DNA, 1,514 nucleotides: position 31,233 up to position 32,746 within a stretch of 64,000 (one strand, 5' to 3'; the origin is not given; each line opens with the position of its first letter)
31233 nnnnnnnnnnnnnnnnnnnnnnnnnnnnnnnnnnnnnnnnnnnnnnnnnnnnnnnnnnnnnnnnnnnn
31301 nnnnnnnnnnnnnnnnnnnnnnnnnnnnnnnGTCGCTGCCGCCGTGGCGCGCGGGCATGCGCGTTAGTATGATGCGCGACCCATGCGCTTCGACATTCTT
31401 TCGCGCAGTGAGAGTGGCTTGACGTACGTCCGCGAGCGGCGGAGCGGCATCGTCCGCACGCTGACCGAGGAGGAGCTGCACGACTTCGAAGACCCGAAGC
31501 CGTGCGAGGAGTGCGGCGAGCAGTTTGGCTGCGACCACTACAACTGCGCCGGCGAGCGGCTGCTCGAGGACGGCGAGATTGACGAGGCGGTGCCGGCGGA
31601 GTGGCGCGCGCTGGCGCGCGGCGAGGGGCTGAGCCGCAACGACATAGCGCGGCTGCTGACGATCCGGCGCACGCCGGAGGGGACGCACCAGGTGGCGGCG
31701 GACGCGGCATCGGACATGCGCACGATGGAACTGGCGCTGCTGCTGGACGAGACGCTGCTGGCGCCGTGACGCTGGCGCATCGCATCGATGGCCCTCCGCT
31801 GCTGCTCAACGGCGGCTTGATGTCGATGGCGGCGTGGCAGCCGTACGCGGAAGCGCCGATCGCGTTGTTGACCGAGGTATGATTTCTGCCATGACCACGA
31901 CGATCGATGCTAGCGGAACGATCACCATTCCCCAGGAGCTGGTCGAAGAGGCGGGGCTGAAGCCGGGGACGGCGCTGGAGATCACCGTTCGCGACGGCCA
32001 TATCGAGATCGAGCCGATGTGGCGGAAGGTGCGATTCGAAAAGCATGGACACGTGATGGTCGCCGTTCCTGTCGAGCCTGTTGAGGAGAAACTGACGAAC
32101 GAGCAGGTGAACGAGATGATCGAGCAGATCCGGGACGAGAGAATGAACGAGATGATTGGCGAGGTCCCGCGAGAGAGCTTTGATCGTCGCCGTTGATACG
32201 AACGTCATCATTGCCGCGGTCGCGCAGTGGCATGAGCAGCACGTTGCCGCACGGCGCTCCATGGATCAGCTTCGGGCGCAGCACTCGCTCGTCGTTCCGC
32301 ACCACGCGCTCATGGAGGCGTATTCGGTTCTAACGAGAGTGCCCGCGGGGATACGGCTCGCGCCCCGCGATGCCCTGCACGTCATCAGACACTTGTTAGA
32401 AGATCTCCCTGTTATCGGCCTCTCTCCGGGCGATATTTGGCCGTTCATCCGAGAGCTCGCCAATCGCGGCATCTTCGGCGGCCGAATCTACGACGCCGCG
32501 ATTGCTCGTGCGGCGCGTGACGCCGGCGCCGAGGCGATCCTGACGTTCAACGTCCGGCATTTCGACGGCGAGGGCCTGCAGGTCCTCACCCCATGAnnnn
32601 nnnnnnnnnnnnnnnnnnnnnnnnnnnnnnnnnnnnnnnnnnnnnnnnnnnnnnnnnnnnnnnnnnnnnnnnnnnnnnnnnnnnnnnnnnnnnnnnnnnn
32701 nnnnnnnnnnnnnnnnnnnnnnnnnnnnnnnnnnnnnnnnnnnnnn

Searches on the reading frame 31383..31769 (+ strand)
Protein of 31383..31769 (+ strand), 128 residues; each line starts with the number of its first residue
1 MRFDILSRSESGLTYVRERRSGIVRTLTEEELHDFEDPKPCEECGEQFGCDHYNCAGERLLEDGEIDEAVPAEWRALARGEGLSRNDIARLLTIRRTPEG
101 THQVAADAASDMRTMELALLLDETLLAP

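Call 3: search_protein_families(library=pfam, proteins=[window:31383-31769:+], max_evalue=0.01)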
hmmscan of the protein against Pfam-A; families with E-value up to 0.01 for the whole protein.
window:31383-31769:+ (128 aa): 0 families

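Call 4: search_protein_families(library=ncbifam, proteins=[window:31383-31769:+], max_evalue=0.01)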
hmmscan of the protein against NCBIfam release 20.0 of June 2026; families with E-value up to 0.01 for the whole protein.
window:31383-31769:+ (128 aa): 0 families

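Call 6: search_protein_families(library=padloc, proteins=[window:31383-31769:+], max_evalue=0.01)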
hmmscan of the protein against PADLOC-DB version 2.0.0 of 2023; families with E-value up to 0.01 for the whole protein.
window:31383-31769:+ (128 aa): 0 families

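Call 54: find_homologous_proteins(query=window:31383-31769:+)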
Query window:31383-31769:+ (128 aa): 122 proteins with E <= 0.001 among 250 candidates; the best 120 are listed.
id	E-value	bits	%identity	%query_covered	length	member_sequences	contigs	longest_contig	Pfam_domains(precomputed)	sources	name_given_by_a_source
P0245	7.3e-76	270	95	100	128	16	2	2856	-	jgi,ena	-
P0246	7.3e-75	267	94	90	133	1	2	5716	-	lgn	-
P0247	3.6e-73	261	91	90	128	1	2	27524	-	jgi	jgi:hypothetical protein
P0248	8.5e-72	257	91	90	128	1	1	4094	-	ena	-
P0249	1.1e-70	253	88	90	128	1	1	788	-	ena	-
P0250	2.5e-70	252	87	90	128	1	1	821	-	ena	-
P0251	4.2e-70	252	87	90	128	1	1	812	-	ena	-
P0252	4.9e-70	251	89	90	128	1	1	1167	-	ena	-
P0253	9.3e-70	250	86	90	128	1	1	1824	-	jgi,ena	-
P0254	3.8e-69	248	86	90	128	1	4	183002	-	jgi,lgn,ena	-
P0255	1.1e-68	247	86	90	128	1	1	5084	-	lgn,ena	-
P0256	1.6e-68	246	88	90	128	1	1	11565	-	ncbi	-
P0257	1.8e-68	246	86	90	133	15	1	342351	-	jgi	jgi:hypothetical protein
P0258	2.1e-68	246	86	90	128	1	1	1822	-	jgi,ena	-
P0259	2.1e-68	246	87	90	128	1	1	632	-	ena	-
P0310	7.4e-42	160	64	95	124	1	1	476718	-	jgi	jgi:hypothetical protein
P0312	9.3e-42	160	64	95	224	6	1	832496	-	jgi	-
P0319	7.7e-41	157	57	95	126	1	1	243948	-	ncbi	ncbi:MAG TPA: hypothetical protein VF618_04665 [Thermoanaerobaculia bacterium]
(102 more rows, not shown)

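Call 55: search_solved_structures(query=window:31383-31769:+, max_evalue=10)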
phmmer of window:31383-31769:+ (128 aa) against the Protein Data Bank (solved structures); distinct sequences matched with E-value up to 10: 13.
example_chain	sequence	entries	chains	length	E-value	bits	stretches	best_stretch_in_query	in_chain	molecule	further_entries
5v3m_C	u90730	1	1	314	0.0017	21.8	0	27-51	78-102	Zinc finger protein 568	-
5v3g_D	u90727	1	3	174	0.0018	21.7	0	27-49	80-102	PR domain zinc finger protein 9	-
5wjq_D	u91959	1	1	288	0.0038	20.6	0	29-50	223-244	Zinc finger protein 568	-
5v3j_E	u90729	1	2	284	0.0043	20.5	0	29-50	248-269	Zinc finger protein 568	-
5egb_A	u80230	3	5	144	0.013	18.9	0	27-49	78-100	Histone-lysine N-methyltransferase PRDM9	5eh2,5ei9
2i13_A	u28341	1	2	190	0.022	18.1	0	28-49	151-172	Aart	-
8glv_Lc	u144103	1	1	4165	0.042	17.2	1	53-107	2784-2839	DHC2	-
8i3j_A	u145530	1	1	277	0.064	16.7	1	65-104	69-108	Dynein axonemal heavy chain 1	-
1x6e_A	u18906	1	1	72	0.18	15.2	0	29-51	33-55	Zinc finger protein 24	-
2kmk_A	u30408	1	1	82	0.76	13.2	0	30-48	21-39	Zinc finger protein Gfi-1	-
7txc_E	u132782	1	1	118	1.2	12.5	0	29-48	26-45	Hypermethylated in cancer 2 protein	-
1mey_C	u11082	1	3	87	1.4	12.4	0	30-53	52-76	CONSENSUS ZINC FINGER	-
2ytm_A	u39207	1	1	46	1.5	12.3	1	36-65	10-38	Zinc finger protein 28 homolog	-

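Call 56: find_encoding_contigs(protein=P0312, flank=4000, max_places=1)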
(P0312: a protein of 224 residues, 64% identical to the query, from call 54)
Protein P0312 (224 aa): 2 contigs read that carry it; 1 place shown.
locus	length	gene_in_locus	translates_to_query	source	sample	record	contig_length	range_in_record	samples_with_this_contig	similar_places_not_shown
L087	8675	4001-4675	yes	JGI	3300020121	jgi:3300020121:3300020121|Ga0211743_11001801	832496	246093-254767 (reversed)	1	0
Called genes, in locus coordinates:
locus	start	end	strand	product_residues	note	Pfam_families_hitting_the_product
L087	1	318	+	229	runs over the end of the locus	PF13453:Zn_ribbon_TFIIB (faint)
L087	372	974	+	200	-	PF07638:Sigma70_ECF (faint), PF04542:Sigma70_r2, PF08281:Sigma70_r4_2, PF04545:Sigma70_r4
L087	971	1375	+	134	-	-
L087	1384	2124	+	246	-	PF03958:Secretin_N (weak)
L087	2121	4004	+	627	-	PF17899:Peptidase_M61_N, PF05299:Peptidase_M61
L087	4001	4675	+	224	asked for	-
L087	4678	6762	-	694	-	PF01432:Peptidase_M3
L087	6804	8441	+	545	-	PF00962:A_deaminase (faint)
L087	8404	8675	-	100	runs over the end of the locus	PF12844:HTH_19 (faint), PF13560:HTH_31, PF01381:HTH_3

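Call 57: find_encoding_contigs(protein=P0310, flank=4000, max_places=1)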
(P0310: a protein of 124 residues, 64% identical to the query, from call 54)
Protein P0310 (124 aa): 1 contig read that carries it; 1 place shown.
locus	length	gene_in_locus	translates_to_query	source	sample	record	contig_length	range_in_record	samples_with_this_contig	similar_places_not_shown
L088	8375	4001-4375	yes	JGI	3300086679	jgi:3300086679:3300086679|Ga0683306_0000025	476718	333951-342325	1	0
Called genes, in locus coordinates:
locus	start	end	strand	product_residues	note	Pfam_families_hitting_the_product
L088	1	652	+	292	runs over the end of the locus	PF00528:BPD_transp_1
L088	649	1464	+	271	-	PF00528:BPD_transp_1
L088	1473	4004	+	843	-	-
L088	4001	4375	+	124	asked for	-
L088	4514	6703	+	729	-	PF01432:Peptidase_M3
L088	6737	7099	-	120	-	PF00440:TetR_N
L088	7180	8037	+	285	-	PF13676:TIR_2, PF01329:Pterin_4a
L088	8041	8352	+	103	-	PF01329:Pterin_4a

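Call 58: find_encoding_contigs(protein=P0319, flank=4000, max_places=1)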
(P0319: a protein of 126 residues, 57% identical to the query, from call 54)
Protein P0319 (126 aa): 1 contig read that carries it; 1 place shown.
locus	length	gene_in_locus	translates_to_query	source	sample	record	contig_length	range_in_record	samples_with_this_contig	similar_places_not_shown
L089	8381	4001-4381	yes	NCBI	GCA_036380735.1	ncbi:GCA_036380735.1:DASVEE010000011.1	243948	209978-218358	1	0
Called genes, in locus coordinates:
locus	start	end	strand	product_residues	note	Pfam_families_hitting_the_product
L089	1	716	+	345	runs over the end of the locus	PF04307:YdjM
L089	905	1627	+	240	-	PF13505:OMP_b-brl (weak)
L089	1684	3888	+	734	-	PF01432:Peptidase_M3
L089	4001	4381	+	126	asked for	-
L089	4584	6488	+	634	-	PF08487:VIT, PF13757:VIT_2 (weak), PF00092:VWA, PF13519:VWA_2, PF13768:VWA_3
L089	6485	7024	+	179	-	PF04203:Sortase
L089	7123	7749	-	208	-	PF01118:Semialdhyde_dh (weak), PF13460:NAD_binding_10 (weak)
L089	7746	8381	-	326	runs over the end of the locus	PF00296:Bac_luciferase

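Call 73: predict_structure(alignment_id=A4)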
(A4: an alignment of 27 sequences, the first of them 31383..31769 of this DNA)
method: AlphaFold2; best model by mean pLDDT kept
length: 128 residues; sequences in the alignment: 27
mean_pLDDT: 86.6   pTM: 0.62
mean pLDDT of the five models: 86.6, 86.2, 81.3, 78.4, 77.2
residues with pLDDT >= 90: 59; 70-90: 62; 50-70: 6; < 50: 1
segments of 3 or more residues with pLDDT < 50: none
pLDDT, mean of each block of 10 residues (from residue 1): 83 87 87 75 81 88 93 91 94 92 90 92 71
secondary structure, 60 per line:
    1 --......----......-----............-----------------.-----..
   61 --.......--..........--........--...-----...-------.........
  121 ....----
elements in order: E3-8 E13-18 E24-28 H29-35 H63-69 H72-81 H85-91 E94-96 E102-104 H112-124

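Call 75: fold_search(model_id=the predicted structure, library=pdb)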
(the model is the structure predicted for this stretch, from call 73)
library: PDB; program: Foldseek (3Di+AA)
matches with E <= 10: 953; with E <= 0.001: 0
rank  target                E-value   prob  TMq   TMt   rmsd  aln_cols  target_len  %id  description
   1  4fss_B                3.1e-01  0.99  0.21  0.42   1.2        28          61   21  Crystal structure of a RAS p21 protein activator (RASA1) from Homo sapiens at 2.25 A resolution (released 2012-07-18)
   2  2lp5_MODEL_1_A        3.8e-01  0.93  0.19  0.39   1.4        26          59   31  Native Structure of the Fyn SH3 A39V/N53P/V55L (released 2012-05-16)
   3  7a2m_B                3.8e-01  0.92  0.20  0.38   1.8        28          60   25  Crystal structure of the Fyn SH3 domain A95S-D99T mutant in C21 space group (released 2021-08-25)
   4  5svc_C                3.8e-01  0.11  0.19  0.15  14.8       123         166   14  Mechanism of ATP-Dependent Acetone Carboxylation, Acetone Carboxylase nucleotide-free structure (released 2017-08-09)
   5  3p8d_A                4.9e-01  0.98  0.19  0.45   0.8        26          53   19  Crystal structure of the second Tudor domain of human PHF20 (homodimer form) (released 2011-06-22)
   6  7nzd                  5.2e-01  0.97  0.20  0.39   0.8        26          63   15  Fourth SH3 domain of POSH (Plenty of SH3 Domains protein) (released 2021-12-22)
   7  7tpb_A                5.2e-01  0.97  0.21  0.44   1.2        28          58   21  p120RasGAP SH3 domain in complex with DLC1 RhoGAP domain (released 2022-08-03)
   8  7jz6_B                5.2e-01  0.63  0.21  0.05   3.2        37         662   30  The Cryo-EM structure of the Catalase-peroxidase from Escherichia coli (released 2021-01-20)
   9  3qii                  5.6e-01  0.98  0.20  0.48   0.8        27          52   18  Crystal structure of tudor domain 2 of human PHD finger protein 20 (released 2011-02-09)
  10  3cqt                  6.0e-01  0.92  0.19  0.40   1.3        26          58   27  N53I V55L MUTANT of FYN SH3 DOMAIN (released 2008-07-01)
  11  4d8d_A                6.8e-01  0.92  0.19  0.41   1.3        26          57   27  Crystal structure of HIV-1 NEF Fyn-SH3 R96W variant (released 2013-01-16)
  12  7a2l_A                6.8e-01  0.91  0.19  0.41   1.3        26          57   27  Crystal structure of the Fyn SH3 domain mutant E129Q in space group C21 at pH 4.0 (released 2021-08-25)
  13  3h0f                  6.8e-01  0.89  0.19  0.39   1.5        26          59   27  Crystal structure of the human Fyn SH3 R96W mutant (released 2010-04-21)
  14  6ipy                  6.8e-01  0.69  0.19  0.34   5.0        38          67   18  His-tagged Fyn SH3 domain R96I mutant (released 2018-11-28)
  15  6fto_C                7.3e-01  0.75  0.23  0.38   4.5        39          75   15  Crystal structure of the Chp2 chromoshadow domain in complex with N-terminal domain of chromatin remodeler Mit1 (released 2019-03-27)
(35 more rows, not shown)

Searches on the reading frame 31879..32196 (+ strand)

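Call 3: search_protein_families(library=pfam, proteins=[window:31879-32196:+], max_evalue=0.01)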
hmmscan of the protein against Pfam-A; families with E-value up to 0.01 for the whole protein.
window:31879-32196:+ (105 aa): 2 families
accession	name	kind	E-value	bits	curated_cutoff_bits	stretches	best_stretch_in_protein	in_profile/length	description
PF04014.23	MazE_antitoxin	-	6.5e-11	42.5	24.7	1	7-46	2-42/48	Antidote-toxin recognition MazE, bacterial antitoxin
PF08845.15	SymE_toxin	-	0.0089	16.5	29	0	20-45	28-53/54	Toxin SymE, type I toxin-antitoxin system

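Call 4: search_protein_families(library=ncbifam, proteins=[window:31879-32196:+], max_evalue=0.01)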
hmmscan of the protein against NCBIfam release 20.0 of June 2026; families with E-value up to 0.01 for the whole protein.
window:31879-32196:+ (105 aa): 3 families
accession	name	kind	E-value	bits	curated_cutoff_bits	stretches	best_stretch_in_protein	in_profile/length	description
TIGR01439.1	lp_hng_hel_AbrB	domain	5.8e-10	38.7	28.3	1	6-46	1-42/44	transcriptional regulator, AbrB family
NF050106.1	TA_MazE_antitoxin_Deino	equivalog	0.0022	18.1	65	1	13-46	1-34/65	type II toxin-antitoxin system MazE family antitoxin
NF040962.1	near_HgcAB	equivalog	0.0037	17.1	70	1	7-36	8-37/70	HgcAB-associated protein HgcC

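Call 6: search_protein_families(library=padloc, proteins=[window:31879-32196:+], max_evalue=0.01)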
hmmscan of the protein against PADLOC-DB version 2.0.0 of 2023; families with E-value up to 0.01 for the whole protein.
window:31879-32196:+ (105 aa): 0 families

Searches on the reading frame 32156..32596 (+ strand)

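Call 3: search_protein_families(library=pfam, proteins=[window:32156-32596:+], max_evalue=0.01)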
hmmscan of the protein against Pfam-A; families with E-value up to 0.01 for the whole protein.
window:32156-32596:+ (146 aa): 2 families
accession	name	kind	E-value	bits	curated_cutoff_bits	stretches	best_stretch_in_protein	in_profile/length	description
PF01850.27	PIN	-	1.4e-11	45.4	23.6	1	12-134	2-113/120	PIN domain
PF13470.12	PIN_3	-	5.3e-06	27.7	27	1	12-79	3-70/115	PIN domain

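Call 4: search_protein_families(library=ncbifam, proteins=[window:32156-32596:+], max_evalue=0.01)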
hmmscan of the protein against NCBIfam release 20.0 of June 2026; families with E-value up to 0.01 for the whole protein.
window:32156-32596:+ (146 aa): 1 family
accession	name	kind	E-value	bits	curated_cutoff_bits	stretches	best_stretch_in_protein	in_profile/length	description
TIGR00028.1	Mtu_PIN_fam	subfamily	1.6e-09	38.2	73.6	1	12-132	4-126/143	TA system VapC family ribonuclease toxin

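Call 6: search_protein_families(library=padloc, proteins=[window:32156-32596:+], max_evalue=0.01)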
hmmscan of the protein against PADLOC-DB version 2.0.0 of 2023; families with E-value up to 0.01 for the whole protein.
window:32156-32596:+ (146 aa): 0 families
